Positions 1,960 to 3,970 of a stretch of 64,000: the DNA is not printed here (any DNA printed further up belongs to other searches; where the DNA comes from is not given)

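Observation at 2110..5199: Single ORF fusing an O-antigen ligase/polymerase-type module to a complete WbaP-like initiating phosphoglycosyl transferase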

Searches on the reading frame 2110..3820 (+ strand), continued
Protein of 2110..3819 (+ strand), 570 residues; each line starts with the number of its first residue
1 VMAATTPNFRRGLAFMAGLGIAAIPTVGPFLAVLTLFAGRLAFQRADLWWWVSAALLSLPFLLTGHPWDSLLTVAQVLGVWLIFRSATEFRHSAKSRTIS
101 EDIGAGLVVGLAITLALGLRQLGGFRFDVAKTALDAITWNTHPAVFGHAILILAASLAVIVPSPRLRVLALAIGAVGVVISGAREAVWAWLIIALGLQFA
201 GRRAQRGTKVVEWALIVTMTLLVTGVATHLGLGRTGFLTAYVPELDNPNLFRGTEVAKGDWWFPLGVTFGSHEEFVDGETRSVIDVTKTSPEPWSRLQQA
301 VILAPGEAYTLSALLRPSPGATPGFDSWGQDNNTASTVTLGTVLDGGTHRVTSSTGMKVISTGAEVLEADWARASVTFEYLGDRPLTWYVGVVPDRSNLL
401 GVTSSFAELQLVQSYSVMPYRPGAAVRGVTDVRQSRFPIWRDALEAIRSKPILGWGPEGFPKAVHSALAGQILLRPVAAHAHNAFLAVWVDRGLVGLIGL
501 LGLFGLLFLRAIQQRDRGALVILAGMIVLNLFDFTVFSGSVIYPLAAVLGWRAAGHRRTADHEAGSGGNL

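Call 50: find_encoding_contigs(protein=P0336, flank=10000, max_places=2)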
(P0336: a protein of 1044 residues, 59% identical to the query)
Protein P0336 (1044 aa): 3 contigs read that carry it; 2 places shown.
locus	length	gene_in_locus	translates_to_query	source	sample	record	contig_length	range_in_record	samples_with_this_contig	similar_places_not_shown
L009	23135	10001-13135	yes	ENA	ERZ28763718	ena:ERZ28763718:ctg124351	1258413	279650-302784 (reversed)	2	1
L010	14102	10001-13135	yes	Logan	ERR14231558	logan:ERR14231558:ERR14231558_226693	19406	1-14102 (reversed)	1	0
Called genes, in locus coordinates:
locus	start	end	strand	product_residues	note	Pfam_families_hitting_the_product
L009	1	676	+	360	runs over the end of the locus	PF04230:PS_pyruv_trans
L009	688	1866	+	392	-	PF13439:Glyco_transf_4, PF13579:Glyco_trans_4_4, PF00534:Glycos_transf_1, PF13692:Glyco_trans_1_4, PF20706:GT4-conflict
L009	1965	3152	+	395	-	PF13439:Glyco_transf_4, PF13579:Glyco_trans_4_4, PF00534:Glycos_transf_1, PF13692:Glyco_trans_1_4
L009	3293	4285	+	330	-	PF01073:3Beta_HSD (weak), PF01370:Epimerase, PF16363:GDP_Man_Dehyd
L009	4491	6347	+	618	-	PF04932:Wzy_C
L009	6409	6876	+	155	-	PF01370:Epimerase, PF16363:GDP_Man_Dehyd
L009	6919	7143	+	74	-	PF01370:Epimerase (weak)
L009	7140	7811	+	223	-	PF01370:Epimerase, PF16363:GDP_Man_Dehyd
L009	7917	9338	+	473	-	-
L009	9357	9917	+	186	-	-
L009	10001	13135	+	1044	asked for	PF04932:Wzy_C, PF13727:CoA_binding_3, PF02397:Bac_transf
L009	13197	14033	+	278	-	PF01255:Prenyltransf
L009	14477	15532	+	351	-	PF00483:NTP_transferase, PF12804:NTP_transf_3 (weak), PF22640:ManC_GMP_beta-helix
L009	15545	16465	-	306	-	-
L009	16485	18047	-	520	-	PF00171:Aldedh, PF05893:LuxC (weak)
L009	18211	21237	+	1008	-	PF00023:Ank (faint), PF12796:Ank_2 (weak), PF13606:Ank_3 (faint), PF23745:ANK_LRRK2 (faint), PF12796:Ank_2, PF13637:Ank_4 (weak), PF12796:Ank_2, PF13857:Ank_5 (weak), +1 more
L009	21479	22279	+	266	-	PF05721:PhyH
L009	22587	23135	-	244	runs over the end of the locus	-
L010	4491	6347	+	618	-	PF04932:Wzy_C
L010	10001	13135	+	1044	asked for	PF04932:Wzy_C, PF13727:CoA_binding_3, PF02397:Bac_transf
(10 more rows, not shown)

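Call 60: search_protein_families(library=ncbifam, proteins=[P0336, P0333], max_evalue=1e-20)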
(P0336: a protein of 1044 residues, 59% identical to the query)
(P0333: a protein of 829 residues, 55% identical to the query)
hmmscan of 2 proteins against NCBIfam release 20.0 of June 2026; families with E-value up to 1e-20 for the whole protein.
P0336 (1044 aa): 10 families
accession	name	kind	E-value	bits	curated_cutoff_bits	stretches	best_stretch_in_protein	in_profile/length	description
TIGR03022.1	WbaP_sugtrans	subfamily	1.5e-127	426.7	403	1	587-1043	1-455/456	undecaprenyl-phosphate galactose phosphotransferase WbaP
TIGR03025.1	EPS_sugtrans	subfamily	2.9e-103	346.5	295.55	1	590-1043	2-444/445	exopolysaccharide biosynthesis polyprenyl glycosylphosphotransferase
TIGR03023.1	WcaJ_sugtrans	equivalog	7.5e-81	272.7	410.75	1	590-1043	2-452/453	undecaprenyl-phosphate glucose phosphotransferase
NF011751.0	PRK15204.1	equivalog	1.5e-70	238.1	907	1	665-1043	99-475/476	undecaprenyl-phosphate galactose phosphotransferase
NF052601.1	undeca_RfbP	equivalog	2.7e-63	213.5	330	1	839-1039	37-237/244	undecaprenyl-phosphate galactose phosphotransferase family protein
NF041877.1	EPS_EpsZ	equivalog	1.4e-46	159.1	800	1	845-1043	264-458/459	exopolysaccharide biosynthesis polyisoprenyl-phosphate hexose-1-phosphate transferase EpsZ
TIGR03013.1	EpsB_2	subfamily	1.9e-43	149.2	393.35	1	599-1043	9-442/443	TIGR03013 family XrtA/PEP-CTERM system glycosyltransferase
NF050817.1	PolSacchBiosHfsE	equivalog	2.9e-35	121.9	750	1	644-1039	68-461/467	polysaccharide biosynthesis protein HfsE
NF007518.0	PRK10124.1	equivalog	3.6e-35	121.6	684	1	689-1033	120-453/464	undecaprenyl-phosphate glucose phosphotransferase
NF045514.1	glycotran_HepC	equivalog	1.1e-21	77.1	140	1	840-971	110-212/220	heterocyst development glycosyltransferase HepC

P0333 (829 aa): 10 families
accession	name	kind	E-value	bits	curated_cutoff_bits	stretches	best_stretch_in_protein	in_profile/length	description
TIGR03022.1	WbaP_sugtrans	subfamily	2.7e-135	452.2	403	1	372-829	2-456/456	undecaprenyl-phosphate galactose phosphotransferase WbaP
TIGR03025.1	EPS_sugtrans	subfamily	4.7e-110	368.9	295.55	1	378-829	6-445/445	exopolysaccharide biosynthesis polyprenyl glycosylphosphotransferase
TIGR03023.1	WcaJ_sugtrans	equivalog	1.8e-83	281.4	410.75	1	400-827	25-451/453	undecaprenyl-phosphate glucose phosphotransferase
NF011751.0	PRK15204.1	equivalog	1.5e-71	241.4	907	1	461-828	109-475/476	undecaprenyl-phosphate galactose phosphotransferase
NF052601.1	undeca_RfbP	equivalog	1.1e-64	218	330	1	627-823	40-236/244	undecaprenyl-phosphate galactose phosphotransferase family protein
NF041877.1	EPS_EpsZ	equivalog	1.5e-48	165.6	800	1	624-828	258-458/459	exopolysaccharide biosynthesis polyisoprenyl-phosphate hexose-1-phosphate transferase EpsZ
NF007518.0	PRK10124.1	equivalog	1.5e-40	139.4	684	1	449-817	91-452/464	undecaprenyl-phosphate glucose phosphotransferase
TIGR03013.1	EpsB_2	subfamily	6e-40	137.6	393.35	1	629-829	252-443/443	TIGR03013 family XrtA/PEP-CTERM system glycosyltransferase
NF050817.1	PolSacchBiosHfsE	equivalog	1.8e-37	129.2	750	1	500-826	142-463/467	polysaccharide biosynthesis protein HfsE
NF045514.1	glycotran_HepC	equivalog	9.7e-23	80.6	140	1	626-756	111-212/220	heterocyst development glycosyltransferase HepC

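Call 68: search_protein_families(library=pfam, proteins=[L009:7917-9335:+, L009:9357-9914:+], max_evalue=0.01)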
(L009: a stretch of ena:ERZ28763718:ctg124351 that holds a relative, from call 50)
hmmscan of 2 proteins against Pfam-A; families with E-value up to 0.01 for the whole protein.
L009:7917-9335:+ (473 aa): 0 families

L009:9357-9914:+ (186 aa): 0 families

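Call 69: predict_structure(alignment_id=A2)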
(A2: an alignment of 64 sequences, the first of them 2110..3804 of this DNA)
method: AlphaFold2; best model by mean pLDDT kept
length: 565 residues; sequences in the alignment: 64
mean_pLDDT: 88.4   pTM: 0.86
mean pLDDT of the five models: 88.4, 88.0, 87.9, 87.8, 85.3
residues with pLDDT >= 90: 348; 70-90: 173; 50-70: 32; < 50: 12
segments of 3 or more residues with pLDDT < 50: 557-565
pLDDT, mean of each block of 10 residues (from residue 1): 68 81 68 64 89 98 98 94 89 82 89 92 81 80 89 94 93 95 92 95 88 96 82 73 69 86 95 89 96 96 96 96 96 86 94 94 93 97 94 97 97 93 76 85 96 96 85 76 96 98 95 93 95 90 92 64 37
secondary structure, 60 per line:
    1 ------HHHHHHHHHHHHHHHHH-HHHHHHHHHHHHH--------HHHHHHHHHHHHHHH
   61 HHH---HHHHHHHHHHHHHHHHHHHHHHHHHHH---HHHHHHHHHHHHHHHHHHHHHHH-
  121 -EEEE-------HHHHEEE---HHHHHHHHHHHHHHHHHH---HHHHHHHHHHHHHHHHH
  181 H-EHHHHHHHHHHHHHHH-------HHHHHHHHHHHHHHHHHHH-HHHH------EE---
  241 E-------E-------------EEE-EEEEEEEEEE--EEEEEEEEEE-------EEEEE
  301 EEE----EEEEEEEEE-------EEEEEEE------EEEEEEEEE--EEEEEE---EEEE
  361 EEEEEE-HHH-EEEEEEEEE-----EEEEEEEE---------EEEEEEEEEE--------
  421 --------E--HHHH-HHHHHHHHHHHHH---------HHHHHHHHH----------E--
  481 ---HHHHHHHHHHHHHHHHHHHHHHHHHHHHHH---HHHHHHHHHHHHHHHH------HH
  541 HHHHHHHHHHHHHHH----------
elements in order: H7-23 H25-37 H46-63 H67-93 H97-119 E122-125 H133-136 E137-139 H143-160 H164-181 H184-198 H206-224 H226-229 E263-265 E267-276 E279-288 E296-303 E308-316 E324-330 E337-345 E348-353 E357-366 E372-380 E386-393 E403-412 H432-435 H437-449 H459-467 H484-513 H517-532 H539-555

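Call 71: find_homologous_proteins(query=P0174, max_evalue=1e-10)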
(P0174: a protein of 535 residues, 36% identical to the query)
Query P0174 (535 aa): 2 proteins with E <= 1e-10 among 8000 candidates.
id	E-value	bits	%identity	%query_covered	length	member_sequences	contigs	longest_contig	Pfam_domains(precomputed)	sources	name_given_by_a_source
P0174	0.0e+0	1193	100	100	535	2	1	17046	PF04932.21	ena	-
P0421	1.4e-12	65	37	22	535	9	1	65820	PF04932.21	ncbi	ncbi:MAG: hypothetical protein C4327_00900 [Meiothermus sp.]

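Call 72: find_encoding_contigs(protein=P0174, flank=10000, max_places=2)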
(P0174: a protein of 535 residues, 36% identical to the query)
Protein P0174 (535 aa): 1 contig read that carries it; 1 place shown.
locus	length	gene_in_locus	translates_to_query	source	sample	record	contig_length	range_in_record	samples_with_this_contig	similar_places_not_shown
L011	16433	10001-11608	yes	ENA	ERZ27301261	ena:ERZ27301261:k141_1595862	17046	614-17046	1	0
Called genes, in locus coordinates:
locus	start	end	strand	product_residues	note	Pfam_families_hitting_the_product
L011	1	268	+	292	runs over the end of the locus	?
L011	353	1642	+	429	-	PF01943:Polysacc_synt, PF13440:Polysacc_synt_3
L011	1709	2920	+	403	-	-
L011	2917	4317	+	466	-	PF23019:DUF7033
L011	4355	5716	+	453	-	PF13439:Glyco_transf_4, PF13579:Glyco_trans_4_4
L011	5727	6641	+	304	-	PF13641:Glyco_tranf_2_3, PF00535:Glycos_transf_2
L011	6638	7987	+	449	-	-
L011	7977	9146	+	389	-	PF20706:GT4-conflict, PF00534:Glycos_transf_1, PF13692:Glyco_trans_1_4, PF13524:Glyco_trans_1_2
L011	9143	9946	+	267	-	PF03808:Glyco_tran_WecG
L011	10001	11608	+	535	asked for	PF04932:Wzy_C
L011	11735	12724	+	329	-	PF01370:Epimerase, PF04321:RmlD_sub_bind, PF16363:GDP_Man_Dehyd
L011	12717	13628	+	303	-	PF01370:Epimerase, PF02719:Polysacc_synt_2 (faint), PF04321:RmlD_sub_bind, PF16363:GDP_Man_Dehyd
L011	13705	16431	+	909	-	?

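Call 73: fold_search(model_id=the predicted structure, library=pdb)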
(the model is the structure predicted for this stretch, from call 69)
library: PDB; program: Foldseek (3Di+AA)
matches with E <= 10: 1099; with E <= 0.001: 22
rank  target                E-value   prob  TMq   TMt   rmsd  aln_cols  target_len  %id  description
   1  8env_K                8.2e-06  1.00  0.25  0.28   4.6       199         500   16  In situ cryo-EM structure of Pseudomonas phage E217 tail baseplate in C6 map (released 2023-07-26)
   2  9b45_1                8.2e-06  1.00  0.26  0.29  21.3       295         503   13  Pseudomonas phage Pa193 baseplate complex and tail fiber (released 2024-10-16)
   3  9h99                  7.9e-05  1.00  0.18  0.10  14.5       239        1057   13  Native structure of the full-length pesticidal protein Cry1Ca18 at pH7, from crystals formed in vivo (released 2025-11-12)
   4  9qxq                  7.9e-05  1.00  0.18  0.10  18.7       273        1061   13  native structure of full-length pesticidal protein Cry1Ca18 at pH9, from crystals formed in vivo (released 2026-02-11)
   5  4xup_E                1.3e-04  1.00  0.21  0.65   6.6       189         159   13  Structure of the N-terminal CBM22-1-CBM22-2 tandem domain from Paenibacillus barcinonensis Xyn10C (released 2015-06-03)
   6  8ivq_A                1.4e-04  0.33  0.09  0.03  27.1       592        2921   12  Cryo-EM structure of mouse BIRC6, Global map (released 2024-01-24)
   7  4xup_C                1.6e-04  1.00  0.21  0.64   6.6       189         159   14  Structure of the N-terminal CBM22-1-CBM22-2 tandem domain from Paenibacillus barcinonensis Xyn10C (released 2015-06-03)
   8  1of3_A                1.6e-04  1.00  0.18  0.44   8.4       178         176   13  Structural and thermodynamic dissection of specific mannan recognition by a carbohydrate-binding module, TmCBM27 (released 2003-04-17)
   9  1gui_A                1.8e-04  1.00  0.18  0.50   7.0       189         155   13  CBM4 structure and function (released 2002-09-26)
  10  3p6b_A                1.8e-04  1.00  0.15  0.36  12.6       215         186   14  The crystal structure of CelK CBM4 from Clostridium thermocellum (released 2011-08-24)
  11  1of3_B                1.9e-04  1.00  0.18  0.44   8.4       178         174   13  Structural and thermodynamic dissection of specific mannan recognition by a carbohydrate-binding module, TmCBM27 (released 2003-04-17)
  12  1of4_A                2.3e-04  1.00  0.18  0.44   8.4       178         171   13  Structural and thermodynamic dissection of specific mannan recognition by a carbohydrate-binding module, TmCBM27 (released 2003-04-17)
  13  3k4z_A                2.5e-04  1.00  0.19  0.35   7.7       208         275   15  Crystal Structure of the Cellulosomal CBM4 from Clostridium thermocellum Cellulase CbhA (released 2010-07-28)
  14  1oh4_A                3.9e-04  1.00  0.19  0.45   7.6       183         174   15  Structural and thermodynamic dissection of specific mannan recognition by a carbohydrate-binding module (released 2004-03-16)
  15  4w8j                  3.9e-04  1.00  0.17  0.10  14.8       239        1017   12  Structure of the full-length insecticidal protein Cry1Ac reveals intriguing details of toxin packaging into in vivo form (released 2014-09-17)
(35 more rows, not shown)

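Call 74: search_protein_families(library=ncbifam, proteins=[window:2110-3804:+, L009:10001-11740:+, L008:10001-11110:+, L008:8026-9939:+, L009:4491-6344:+, P0174], max_evalue=1)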
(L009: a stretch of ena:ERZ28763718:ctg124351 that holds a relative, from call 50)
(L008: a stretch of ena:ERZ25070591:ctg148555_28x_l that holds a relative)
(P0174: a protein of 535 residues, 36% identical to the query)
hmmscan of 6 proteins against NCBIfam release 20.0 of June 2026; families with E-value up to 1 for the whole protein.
window:2110-3804:+ (565 aa): 3 families
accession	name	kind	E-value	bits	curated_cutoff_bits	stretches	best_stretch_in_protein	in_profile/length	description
NF058641.1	TfpM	equivalog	1.2e-05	24.6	600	1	434-548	245-345/421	O-linking oligosaccharyltransferase TfpM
NF048003.1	GTA_spike_fiber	domain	0.00015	22.3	36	1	250-397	9-149/182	phage head spike fiber domain-containing protein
NF012031.0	PRK15487.1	equivalog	0.06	12.4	277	1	481-527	320-368/404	O-antigen ligase RfaL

L009:10001-11740:+ (580 aa): 3 families
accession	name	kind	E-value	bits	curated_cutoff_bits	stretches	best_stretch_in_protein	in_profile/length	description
NF048003.1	GTA_spike_fiber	domain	3.9e-13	50.3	36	1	255-438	6-176/182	phage head spike fiber domain-containing protein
NF058641.1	TfpM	equivalog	8.6e-09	34.9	600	1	445-557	245-343/421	O-linking oligosaccharyltransferase TfpM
NF037933.1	EpaQ_fam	subfamily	0.51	9.5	100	0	492-531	298-342/377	EpaQ family protein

L008:10001-11110:+ (370 aa): 3 families
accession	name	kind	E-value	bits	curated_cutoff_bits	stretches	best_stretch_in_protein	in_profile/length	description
NF058641.1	TfpM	equivalog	9.6e-07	28.2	600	1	158-345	168-346/421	O-linking oligosaccharyltransferase TfpM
NF012031.0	PRK15487.1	equivalog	0.016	14.3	277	1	237-305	277-348/404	O-antigen ligase RfaL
NF041877.1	EPS_EpsZ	equivalog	0.14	10.8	800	1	133-216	7-85/459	exopolysaccharide biosynthesis polyisoprenyl-phosphate hexose-1-phosphate transferase EpsZ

L008:8026-9939:+ (638 aa): 0 families

L009:4491-6344:+ (618 aa): 0 families

P0174 (535 aa): 3 families
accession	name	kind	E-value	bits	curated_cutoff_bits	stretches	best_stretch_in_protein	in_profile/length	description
NF048003.1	GTA_spike_fiber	domain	4.6e-14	53.3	36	1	221-400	4-173/182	phage head spike fiber domain-containing protein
NF058641.1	TfpM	equivalog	2.4e-05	23.6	600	1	408-527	240-345/421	O-linking oligosaccharyltransferase TfpM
NF012031.0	PRK15487.1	equivalog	0.042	12.9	277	1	460-493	320-353/404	O-antigen ligase RfaL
